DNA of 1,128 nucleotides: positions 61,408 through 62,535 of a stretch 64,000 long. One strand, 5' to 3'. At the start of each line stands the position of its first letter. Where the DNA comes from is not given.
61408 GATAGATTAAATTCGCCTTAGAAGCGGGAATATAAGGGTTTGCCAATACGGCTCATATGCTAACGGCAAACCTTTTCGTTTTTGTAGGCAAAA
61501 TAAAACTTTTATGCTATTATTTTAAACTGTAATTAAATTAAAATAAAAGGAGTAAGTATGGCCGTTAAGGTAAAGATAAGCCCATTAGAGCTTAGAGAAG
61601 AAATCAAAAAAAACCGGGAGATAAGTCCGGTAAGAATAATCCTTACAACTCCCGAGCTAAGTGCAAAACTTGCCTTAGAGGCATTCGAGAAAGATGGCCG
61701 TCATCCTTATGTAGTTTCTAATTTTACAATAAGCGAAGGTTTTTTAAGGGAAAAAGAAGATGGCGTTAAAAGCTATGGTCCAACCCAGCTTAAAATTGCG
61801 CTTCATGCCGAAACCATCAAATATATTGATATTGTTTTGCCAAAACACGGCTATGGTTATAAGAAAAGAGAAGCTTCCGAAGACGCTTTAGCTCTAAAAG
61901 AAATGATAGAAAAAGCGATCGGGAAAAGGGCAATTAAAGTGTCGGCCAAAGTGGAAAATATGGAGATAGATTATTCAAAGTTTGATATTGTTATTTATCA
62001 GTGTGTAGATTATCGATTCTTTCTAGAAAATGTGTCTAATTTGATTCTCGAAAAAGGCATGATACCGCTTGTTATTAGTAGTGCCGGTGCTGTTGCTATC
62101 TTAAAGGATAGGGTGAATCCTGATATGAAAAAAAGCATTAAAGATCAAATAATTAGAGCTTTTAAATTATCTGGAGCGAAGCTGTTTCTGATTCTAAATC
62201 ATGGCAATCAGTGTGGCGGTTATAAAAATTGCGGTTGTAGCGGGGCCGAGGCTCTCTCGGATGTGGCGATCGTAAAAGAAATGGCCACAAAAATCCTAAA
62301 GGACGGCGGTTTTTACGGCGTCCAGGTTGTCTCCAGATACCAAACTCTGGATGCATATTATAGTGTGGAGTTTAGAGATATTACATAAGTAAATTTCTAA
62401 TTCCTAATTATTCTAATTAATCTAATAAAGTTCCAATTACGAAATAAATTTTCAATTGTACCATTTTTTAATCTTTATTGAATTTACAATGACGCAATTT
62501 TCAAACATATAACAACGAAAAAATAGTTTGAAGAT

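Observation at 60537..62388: Tandem paralogous proteins with beta-carbonic-anhydrase-like zinc-site motifs next to a two-component pair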

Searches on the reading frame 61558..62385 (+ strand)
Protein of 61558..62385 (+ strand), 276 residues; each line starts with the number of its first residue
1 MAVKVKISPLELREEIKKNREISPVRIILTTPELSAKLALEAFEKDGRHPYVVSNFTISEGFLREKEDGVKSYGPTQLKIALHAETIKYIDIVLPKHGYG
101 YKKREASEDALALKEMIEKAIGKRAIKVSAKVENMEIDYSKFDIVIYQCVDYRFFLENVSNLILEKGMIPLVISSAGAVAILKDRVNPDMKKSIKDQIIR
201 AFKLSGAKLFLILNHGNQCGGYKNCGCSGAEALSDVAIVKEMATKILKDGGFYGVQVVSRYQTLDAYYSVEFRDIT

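Call 4: search_protein_families(library=pfam, proteins=[window:61558-62385:+], max_evalue=1)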
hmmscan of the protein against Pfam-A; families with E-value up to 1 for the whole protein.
window:61558-62385:+ (276 aa): 1 family
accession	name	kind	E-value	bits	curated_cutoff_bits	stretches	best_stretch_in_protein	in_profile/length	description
PF18662.7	HTH_56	-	0.08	13.4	26.2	1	227-260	34-71/111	Cch helix turn helix domain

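Call 5: search_protein_families(library=ncbifam, proteins=[window:61558-62385:+], max_evalue=1)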
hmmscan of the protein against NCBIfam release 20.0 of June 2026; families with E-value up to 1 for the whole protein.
window:61558-62385:+ (276 aa): 0 families

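Call 6: find_homologous_proteins(query=window:61558-62385:+, max_evalue=0.001)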
Query window:61558-62385:+ (276 aa): 1 proteins with E <= 0.001 among 1227 candidates.
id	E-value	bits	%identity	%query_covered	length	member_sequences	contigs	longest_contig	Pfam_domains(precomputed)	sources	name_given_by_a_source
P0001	6.1e-175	598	100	100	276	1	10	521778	-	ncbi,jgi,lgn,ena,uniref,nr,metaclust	ncbi:TPA: hypothetical protein DDW69_04510 [candidate division CPR2 bacterium]|uniref:Uncharacterize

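Call 9: search_solved_structures(query=window:61558-62385:+, max_evalue=10)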
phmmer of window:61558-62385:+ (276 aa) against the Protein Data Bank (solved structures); distinct sequences matched with E-value up to 10: 2.
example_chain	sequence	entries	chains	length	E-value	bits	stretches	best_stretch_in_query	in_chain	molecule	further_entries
3ge6_A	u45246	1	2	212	0.13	15.2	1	117-232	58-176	Nitroreductase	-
2b7l_A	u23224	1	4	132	0.54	13.1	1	76-106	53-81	glycerol-3-phosphate cytidylyltransferase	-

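Call 12: find_encoding_contigs(protein=P0001, flank=6000, max_places=10)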
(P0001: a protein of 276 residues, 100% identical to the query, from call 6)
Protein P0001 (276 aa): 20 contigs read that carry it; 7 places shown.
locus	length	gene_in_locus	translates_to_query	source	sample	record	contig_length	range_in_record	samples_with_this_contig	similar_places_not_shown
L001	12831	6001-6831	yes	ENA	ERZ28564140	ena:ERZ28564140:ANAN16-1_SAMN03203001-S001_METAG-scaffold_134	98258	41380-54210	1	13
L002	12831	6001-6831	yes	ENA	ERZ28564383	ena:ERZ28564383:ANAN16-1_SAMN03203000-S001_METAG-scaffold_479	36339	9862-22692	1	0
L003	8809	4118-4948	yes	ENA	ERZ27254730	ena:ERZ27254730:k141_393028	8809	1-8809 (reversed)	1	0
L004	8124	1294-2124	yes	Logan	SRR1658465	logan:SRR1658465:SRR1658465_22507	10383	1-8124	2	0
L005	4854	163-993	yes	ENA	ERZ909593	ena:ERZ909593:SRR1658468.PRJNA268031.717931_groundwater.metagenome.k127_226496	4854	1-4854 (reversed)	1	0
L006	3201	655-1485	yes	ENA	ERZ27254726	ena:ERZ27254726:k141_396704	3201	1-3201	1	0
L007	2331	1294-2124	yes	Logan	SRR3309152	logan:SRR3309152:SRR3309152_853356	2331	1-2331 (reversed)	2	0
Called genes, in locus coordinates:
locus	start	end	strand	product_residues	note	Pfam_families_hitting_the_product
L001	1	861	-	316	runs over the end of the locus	PF02899:Phage_int_SAM_1, PF13102:Phage_int_SAM_5 (weak), PF13495:Phage_int_SAM_4 (faint), PF00589:Phage_integrase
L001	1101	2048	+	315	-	PF01209:Ubie_methyltran (faint), PF01795:Methyltransf_5, PF05175:MTS (faint), PF13847:Methyltransf_31 (faint)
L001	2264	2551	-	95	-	PF04972:BON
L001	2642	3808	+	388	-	PF01555:N6_N4_Mtase (faint), PF03602:Cons_hypoth95 (faint), PF01170:UPF0020, PF13847:Methyltransf_31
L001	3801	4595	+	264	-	-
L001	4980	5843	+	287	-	-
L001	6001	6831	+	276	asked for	-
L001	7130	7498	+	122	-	PF00072:Response_reg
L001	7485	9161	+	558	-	PF08448:PAS_4 (weak), PF13426:PAS_9 (weak), PF00512:HisKA, PF02518:HATPase_c, PF13581:HATPase_c_2 (faint)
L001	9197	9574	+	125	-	PF00072:Response_reg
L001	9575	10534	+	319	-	PF13187:Fer4_9 (faint), PF14697:Fer4_21 (faint), PF25160:LdpA_Fe-S-bd (faint), PF12797:Fer4_2 (faint), PF13237:Fer4_10 (faint), PF17179:Fer4_22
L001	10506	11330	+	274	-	PF00970:FAD_binding_6 (weak), PF00175:NAD_binding_1, PF10418:DHODB_Fe-S_bind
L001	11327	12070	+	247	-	PF01058:Oxidored_q6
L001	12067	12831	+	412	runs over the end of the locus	PF00374:NiFeSe_Hases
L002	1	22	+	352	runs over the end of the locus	-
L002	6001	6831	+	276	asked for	-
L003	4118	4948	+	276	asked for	-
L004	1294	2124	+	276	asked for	-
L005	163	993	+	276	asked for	-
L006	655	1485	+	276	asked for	-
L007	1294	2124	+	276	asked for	-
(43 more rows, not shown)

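Call 16: search_protein_representatives(alignment_id=A1)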
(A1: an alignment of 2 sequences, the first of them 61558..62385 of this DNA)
Query: 2 sequences, 298 profile positions. Proteins with E-value up to 0.001 (for the whole library): 7; up to 1e-10: 6; up to 1e-30: 2. The best 7 are listed.
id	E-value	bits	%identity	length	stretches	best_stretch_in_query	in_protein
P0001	2.0e-141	486.9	-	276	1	1-298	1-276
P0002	1.3e-72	261.0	-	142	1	156-298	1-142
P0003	1.6e-28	116.2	-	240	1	13-259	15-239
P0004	3.6e-20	88.8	-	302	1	18-281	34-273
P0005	1.1e-15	74.0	-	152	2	218-296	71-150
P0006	9.6e-13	64.4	-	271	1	28-286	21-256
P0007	3.7e-05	39.5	-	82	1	229-293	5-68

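Call 20: find_homologous_proteins(query=A2, max_evalue=0.01)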
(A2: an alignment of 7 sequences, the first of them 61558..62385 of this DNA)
Query A2 (7 sequences) (276 aa, profile of the alignment): 2 proteins with E <= 0.01 among 8000 candidates.
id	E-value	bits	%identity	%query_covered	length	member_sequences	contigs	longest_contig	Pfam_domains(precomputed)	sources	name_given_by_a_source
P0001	8.1e-112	391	100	100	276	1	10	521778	-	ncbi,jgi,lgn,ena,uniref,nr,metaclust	ncbi:TPA: hypothetical protein DDW69_04510 [candidate division CPR2 bacterium]|uniref:Uncharacterize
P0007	2.8e-19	88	-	-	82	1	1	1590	-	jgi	jgi:hypothetical protein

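Call 22: find_encoding_contigs(protein=P0003, flank=8000, max_places=5)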
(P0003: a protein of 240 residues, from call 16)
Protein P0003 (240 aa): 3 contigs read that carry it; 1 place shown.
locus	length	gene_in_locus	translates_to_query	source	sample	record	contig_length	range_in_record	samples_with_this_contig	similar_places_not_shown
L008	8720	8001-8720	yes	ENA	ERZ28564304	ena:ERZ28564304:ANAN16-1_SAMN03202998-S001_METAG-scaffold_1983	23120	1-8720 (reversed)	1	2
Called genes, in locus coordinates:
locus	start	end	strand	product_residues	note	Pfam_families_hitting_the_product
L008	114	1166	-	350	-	-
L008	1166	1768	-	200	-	-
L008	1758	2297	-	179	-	-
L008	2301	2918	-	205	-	PF07963:N_methyl (weak)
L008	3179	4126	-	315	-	PF02899:Phage_int_SAM_1, PF13102:Phage_int_SAM_5 (weak), PF13495:Phage_int_SAM_4 (faint), PF00589:Phage_integrase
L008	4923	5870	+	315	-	PF01795:Methyltransf_5, PF13847:Methyltransf_31 (weak)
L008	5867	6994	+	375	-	PF01555:N6_N4_Mtase (weak), PF01170:UPF0020, PF13847:Methyltransf_31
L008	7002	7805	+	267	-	-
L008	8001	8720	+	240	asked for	?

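Call 23: find_encoding_contigs(protein=P0004, flank=8000, max_places=5)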
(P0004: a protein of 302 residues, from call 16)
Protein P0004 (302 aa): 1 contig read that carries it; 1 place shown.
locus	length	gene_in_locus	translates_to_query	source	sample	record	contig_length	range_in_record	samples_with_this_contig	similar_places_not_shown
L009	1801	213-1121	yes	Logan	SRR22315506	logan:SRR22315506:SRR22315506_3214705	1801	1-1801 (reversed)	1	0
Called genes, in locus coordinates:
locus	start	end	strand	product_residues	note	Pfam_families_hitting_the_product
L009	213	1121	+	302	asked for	-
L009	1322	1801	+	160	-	?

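Call 24: find_encoding_contigs(protein=P0006, flank=8000, max_places=5)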
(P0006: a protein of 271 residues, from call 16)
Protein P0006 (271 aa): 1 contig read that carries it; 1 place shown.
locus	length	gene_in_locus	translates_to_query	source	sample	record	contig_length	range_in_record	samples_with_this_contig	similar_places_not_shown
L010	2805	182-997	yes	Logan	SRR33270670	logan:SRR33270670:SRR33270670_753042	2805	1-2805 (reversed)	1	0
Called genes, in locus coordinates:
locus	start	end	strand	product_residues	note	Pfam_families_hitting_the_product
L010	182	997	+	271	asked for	-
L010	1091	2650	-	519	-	PF00329:Complex1_30kDa, PF00346:Complex1_49kDa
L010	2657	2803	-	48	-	?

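Call 29: find_related_loci(query=A3, collection=genome_contigs, flank=10000)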
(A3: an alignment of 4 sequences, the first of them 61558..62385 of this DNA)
Query A3 (276 aa) in genome_contigs; peptide patterns used: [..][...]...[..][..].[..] (x = any residue, [..] = any of these).
23 stretches matched a pattern; 1 encode a relative of the query (tblastn E <= 1e-3); 1 distinct loci.
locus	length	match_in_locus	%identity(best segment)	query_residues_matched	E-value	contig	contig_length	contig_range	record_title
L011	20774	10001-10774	39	13-270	6e-56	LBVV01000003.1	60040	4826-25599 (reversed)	MAG: candidate division CPR2 bacterium GW2011_GWC2_39_10 UT18_C0003, whole genome shotgun sequence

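Call 30: find_related_loci(query=A3, collection=metagenome_contigs, flank=10000)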
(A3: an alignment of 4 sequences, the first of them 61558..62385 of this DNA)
Query A3 (276 aa) in metagenome_contigs; peptide patterns used: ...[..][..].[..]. (x = any residue, [..] = any of these).
289 stretches matched a pattern; 1 encode a relative of the query (tblastn E <= 1e-3); 1 distinct loci.
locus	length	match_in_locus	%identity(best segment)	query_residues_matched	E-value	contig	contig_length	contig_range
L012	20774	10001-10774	39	13-270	6e-56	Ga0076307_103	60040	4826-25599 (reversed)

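Call 32: predict_structure(alignment_id=A2)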
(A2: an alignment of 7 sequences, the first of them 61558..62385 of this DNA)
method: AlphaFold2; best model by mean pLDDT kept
length: 276 residues; sequences in the alignment: 7
mean_pLDDT: 82.2   pTM: 0.84
mean pLDDT of the five models: 82.2, 80.4, 80.2, 79.9, 79.4
residues with pLDDT >= 90: 101; 70-90: 125; 50-70: 39; < 50: 11
segments of 3 or more residues with pLDDT < 50: 1-7
pLDDT, mean of each block of 10 residues (from residue 1): 43 69 90 92 90 85 58 78 91 84 77 89 91 89 93 78 80 91 82 89 94 81 83 86 93 92 69 51
secondary structure, 60 per line:
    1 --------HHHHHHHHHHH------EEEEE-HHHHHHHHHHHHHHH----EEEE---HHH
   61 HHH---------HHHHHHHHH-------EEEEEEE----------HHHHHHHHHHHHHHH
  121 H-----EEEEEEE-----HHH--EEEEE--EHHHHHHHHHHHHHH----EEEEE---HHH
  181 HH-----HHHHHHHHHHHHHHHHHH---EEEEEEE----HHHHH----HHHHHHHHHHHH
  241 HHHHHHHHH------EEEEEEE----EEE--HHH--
elements in order: H9-19 E26-30 H32-46 E51-54 H58-63 H73-81 E89-95 H106-121 E127-133 E144-148 H152-165 E170-174 H178-182 H188-205 E209-215 H220-224 H229-249 E256-262 E267-269

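Call 35: fold_search(model_id=the predicted structure, library=pdb)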
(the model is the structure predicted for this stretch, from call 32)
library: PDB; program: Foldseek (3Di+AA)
matches with E <= 10: 1184; with E <= 0.001: 1
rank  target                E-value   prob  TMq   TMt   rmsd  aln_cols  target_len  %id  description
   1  6cer_D                8.4e-04  0.60  0.24  0.21  17.1       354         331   10  Human pyruvate dehydrogenase complex E1 component V138M mutation (released 2018-07-11)
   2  4dug_E                4.5e-03  0.54  0.24  0.15  22.9       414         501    8  Crystal Structure of Circadian Clock Protein KaiC E318A Mutant (released 2012-03-14)
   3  8p5v_A                5.3e-03  0.51  0.25  0.08  17.6       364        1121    8  Single particle cryo-EM structure of homohexameric 2-oxoglutarate dehydrogenase OdhA from Corynebacterium glutamicum i (released 2023-08-16)
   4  6vef_A                5.7e-03  0.41  0.24  0.10  16.9       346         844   11  Cryo-EM Structure of Escherichia coli 2-oxoglutarate dehydrogenase E1 component sucA (released 2021-01-06)
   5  8p5s                  7.6e-03  0.35  0.24  0.08  17.5       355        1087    9  Crystal structure of the homohexameric 2-oxoglutarate dehydrogenase OdhA from Corynebacterium glutamicum (released 2023-08-16)
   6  6km9_A                1.7e-02  0.38  0.26  0.11  17.3       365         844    8  Crystal structure of SucA from Vibrio vulnificus (released 2020-08-05)
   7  3zhu_B                1.9e-02  0.30  0.25  0.10  17.2       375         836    8  Crystal structure of the SucA domain of Mycobacterium smegmatis KGD, second post-decarboxylation intermediate from 2-o (released 2013-11-13)
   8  6kma_C                2.4e-02  0.28  0.23  0.10  17.6       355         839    7  Crystal structure of SucA with glycolaldehyde-1-13C from Vibrio vulnificus (released 2020-08-05)
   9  2jfz_A                2.5e-02  0.20  0.20  0.22  17.6       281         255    9  Crystal structure of Helicobacter pylori glutamate racemase in complex with D-Glutamate and an inhibitor (released 2007-07-03)
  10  6i2r_C                2.7e-02  0.30  0.25  0.11  17.1       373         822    7  Crystal structure of the SucA domain of Mycobacterium smegmatis KGD (alpha-ketoglutarate decarboxylase), mutant R802A, (released 2019-05-22)
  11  5lg5_F                3.0e-02  0.35  0.23  0.26  14.8       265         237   14  Crystal structure of allantoin racemase from Pseudomonas fluorescens AllR (released 2017-05-10)
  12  4hi0_E                3.0e-02  0.15  0.17  0.22  15.7       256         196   13  Crystal Structure of Helicobacter pylori Urease Accessory Protein UreF/H/G complex (released 2013-10-16)
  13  2yfk_A                3.6e-02  0.33  0.24  0.18  15.1       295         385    9  Crystal structure of a putative transcarbamoylase from Enterococcus faecalis (released 2012-05-02)
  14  4ijm_A                3.6e-02  0.21  0.22  0.14  22.2       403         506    8  Crystal structure of circadian clock protein KaiC A422V mutant (released 2013-02-13)
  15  6cin_F                4.1e-02  0.28  0.26  0.07  17.5       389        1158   10  Crystal structure of pyruvate:ferredoxin oxidoreductase from Moorella thermoacetica (released 2018-03-28)
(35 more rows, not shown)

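Call 54: search_protein_families(library=pfam, proteins=[L009:1322-1801:+, L010:1094-2650:-, L011:13406-14356:+, L011:14331-15149:+, L011:15241-15999:+, L011:16056-17291:+], max_evalue=0.001)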
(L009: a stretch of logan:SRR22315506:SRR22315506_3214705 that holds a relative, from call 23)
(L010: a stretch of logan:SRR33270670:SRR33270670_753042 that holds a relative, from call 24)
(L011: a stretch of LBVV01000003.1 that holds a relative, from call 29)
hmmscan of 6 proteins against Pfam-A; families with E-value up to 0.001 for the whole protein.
L009:1322-1801:+ (160 aa): 1 family
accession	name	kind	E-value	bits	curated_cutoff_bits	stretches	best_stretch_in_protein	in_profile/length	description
PF01058.29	Oxidored_q6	-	6.2e-24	84.6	27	1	57-160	2-121/128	NADH ubiquinone oxidoreductase, 20 Kd subunit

L010:1094-2650:- (519 aa): 3 families
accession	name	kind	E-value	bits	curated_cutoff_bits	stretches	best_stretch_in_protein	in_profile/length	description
PF00346.24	Complex1_49kDa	-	6.2e-40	137.4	24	2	286-448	13-175/271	Respiratory-chain NADH dehydrogenase, 49 Kd subunit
PF00329.25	Complex1_30kDa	-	2.4e-15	57.6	22.5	1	26-142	3-123/124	Respiratory-chain NADH dehydrogenase, 30 Kd subunit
PF00374.24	NiFeSe_Hases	-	0.0006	19.3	25.8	0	199-264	1-66/508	Nickel-dependent hydrogenase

L011:13406-14356:+ (317 aa): 11 families
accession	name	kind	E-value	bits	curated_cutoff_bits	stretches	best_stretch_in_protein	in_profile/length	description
PF17179.9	Fer4_22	-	2.8e-31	108.6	27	1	198-292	1-95/95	4Fe-4S dicluster domain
PF12797.12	Fer4_2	-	7.4e-07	29.2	24.5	1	196-211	7-22/22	4Fe-4S binding domain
PF13484.11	Fer4_16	-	3.4e-06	28.2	30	0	193-210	47-64/66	4Fe-4S double cluster binding domain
PF14697.11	Fer4_21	-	1.7e-05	25.3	35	0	188-214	30-56/59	4Fe-4S dicluster domain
PF13534.11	Fer4_17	-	4.3e-05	24.4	22.2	0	191-210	38-57/61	4Fe-4S dicluster domain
PF12838.12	Fer4_7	-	0.00011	23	27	0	187-211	26-50/52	4Fe-4S dicluster domain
PF13746.11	Fer4_18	-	0.00028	21.5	27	0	195-236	57-95/114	4Fe-4S dicluster domain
PF25160.1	LdpA_Fe-S-bd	-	0.0006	20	27.6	0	195-211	24-40/49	LdpA Fe-S cluster-binding domain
PF00037.32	Fer4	-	0.00063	19.9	21.1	0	198-211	7-20/24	4Fe-4S binding domain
PF13237.11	Fer4_10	-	0.00094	19.5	25.5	0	277-293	8-22/53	4Fe-4S dicluster domain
PF13183.11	Fer4_8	-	0.00095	20.1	27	0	197-292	3-68/68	4Fe-4S dicluster domain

L011:14331-15149:+ (273 aa): 3 families
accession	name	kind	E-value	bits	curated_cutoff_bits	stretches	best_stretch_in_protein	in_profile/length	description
PF00175.26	NAD_binding_1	-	6.7e-16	59.3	22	1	117-215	2-107/109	Oxidoreductase NAD-binding domain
PF10418.14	DHODB_Fe-S_bind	-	1.6e-11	44.2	23.9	1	234-266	1-40/41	Iron-sulfur cluster binding domain of dihydroorotate dehydrogenase B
PF00970.30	FAD_binding_6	-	2.3e-07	31.5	21.1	1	29-102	18-96/99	Oxidoreductase FAD-binding domain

L011:15241-15999:+ (253 aa): 1 family
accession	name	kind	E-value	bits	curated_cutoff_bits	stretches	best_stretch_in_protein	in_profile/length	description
PF01058.29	Oxidored_q6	-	1.4e-20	73.7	27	1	15-148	1-125/128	NADH ubiquinone oxidoreductase, 20 Kd subunit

L011:16056-17291:+ (412 aa): 1 family
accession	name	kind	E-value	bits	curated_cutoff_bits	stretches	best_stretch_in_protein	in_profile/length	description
PF00374.24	NiFeSe_Hases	-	1.5e-35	123.6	25.8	2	36-123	1-88/508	Nickel-dependent hydrogenase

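Call 77: find_encoding_contigs(protein=P0005, flank=10000, max_places=5)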
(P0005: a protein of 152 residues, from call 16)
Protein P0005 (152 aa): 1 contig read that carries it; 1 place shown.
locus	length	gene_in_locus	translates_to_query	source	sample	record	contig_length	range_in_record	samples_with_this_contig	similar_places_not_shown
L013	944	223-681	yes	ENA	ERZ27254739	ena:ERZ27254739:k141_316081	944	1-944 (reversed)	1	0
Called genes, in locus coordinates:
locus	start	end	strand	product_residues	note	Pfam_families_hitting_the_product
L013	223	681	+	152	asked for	-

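Call 78: find_encoding_contigs(protein=P0007, flank=10000, max_places=5)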
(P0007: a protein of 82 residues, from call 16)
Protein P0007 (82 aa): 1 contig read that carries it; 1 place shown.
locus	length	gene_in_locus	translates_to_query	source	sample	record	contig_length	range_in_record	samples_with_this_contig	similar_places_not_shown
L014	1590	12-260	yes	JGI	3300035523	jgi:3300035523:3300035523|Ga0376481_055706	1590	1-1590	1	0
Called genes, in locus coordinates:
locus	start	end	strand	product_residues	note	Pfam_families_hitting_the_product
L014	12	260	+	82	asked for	-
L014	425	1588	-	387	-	?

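Call 93: search_solved_structures(query=L010:1094-2650:-, max_evalue=1e-10)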
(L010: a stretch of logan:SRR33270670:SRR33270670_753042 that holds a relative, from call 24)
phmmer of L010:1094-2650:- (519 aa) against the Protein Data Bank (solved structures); distinct sequences matched with E-value up to 1e-10: 54.
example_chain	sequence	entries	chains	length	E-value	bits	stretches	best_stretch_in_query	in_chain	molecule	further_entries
7z0s_E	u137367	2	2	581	2.4e-74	254.1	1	82-518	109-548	Formate hydrogenlyase subunit 5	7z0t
2fug_4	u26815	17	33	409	4.4e-46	160.9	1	160-432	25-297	NADH-quinone oxidoreductase chain 4 | NADH-QUINONE OXIDOREDUCTASE SUBUNIT 4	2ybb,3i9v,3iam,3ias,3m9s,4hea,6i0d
6cfw_L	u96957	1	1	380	1.4e-39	139.4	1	161-505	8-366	Membrane-bound hydrogenase subunit alpha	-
7q5y_B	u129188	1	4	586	1.5e-35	126.1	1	153-433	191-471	NADH-quinone oxidoreductase subunit C/D 2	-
9iho_D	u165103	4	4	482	4.2e-30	108.1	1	161-430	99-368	NUCM (49 kDa) subunit of mitochondrial NADH:ubiquinone oxidoreductase (Complex I)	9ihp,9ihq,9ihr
7eu3_H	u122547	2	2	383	2.4e-28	102.3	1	165-432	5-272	NAD(P)H-quinone oxidoreductase subunit H, chloroplastic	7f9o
7awt_D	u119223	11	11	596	6.9e-28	100.8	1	65-433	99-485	NADH-quinone oxidoreductase subunit C/D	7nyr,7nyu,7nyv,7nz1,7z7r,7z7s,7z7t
9taj_C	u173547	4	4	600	7.1e-28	100.8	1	65-433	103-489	NADH-quinone oxidoreductase subunit C/D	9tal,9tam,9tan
7p61_C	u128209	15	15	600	2.1e-27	99.2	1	65-433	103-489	NADH-quinone oxidoreductase subunit C/D | NADH-quinone oxidoreductase subunit CD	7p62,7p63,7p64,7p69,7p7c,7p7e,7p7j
7zm7_C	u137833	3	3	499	2.6e-27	98.9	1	160-432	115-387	NADH-ubiquinone oxidoreductase 49 kDa subunit-like protein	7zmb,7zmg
7wfg_H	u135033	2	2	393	3.6e-27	98.5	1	155-432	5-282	NAD(P)H-quinone oxidoreductase subunit H, chloroplastic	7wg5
6g2j_D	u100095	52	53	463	5.5e-27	97.9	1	131-445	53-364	NADH dehydrogenase [ubiquinone] iron-sulfur protein 2, mitochondrial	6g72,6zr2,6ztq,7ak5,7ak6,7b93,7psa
6u8y_L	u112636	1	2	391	7.1e-27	97.5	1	159-506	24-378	NADH dehydrogenase subunit D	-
5lnk_4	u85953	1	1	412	1.4e-26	96.5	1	166-445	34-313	Mitochondrial complex I, 49 kDa subunit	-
5lc5_D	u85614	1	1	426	1.4e-26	96.5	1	166-445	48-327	NADH dehydrogenase [ubiquinone] iron-sulfur protein 2, mitochondrial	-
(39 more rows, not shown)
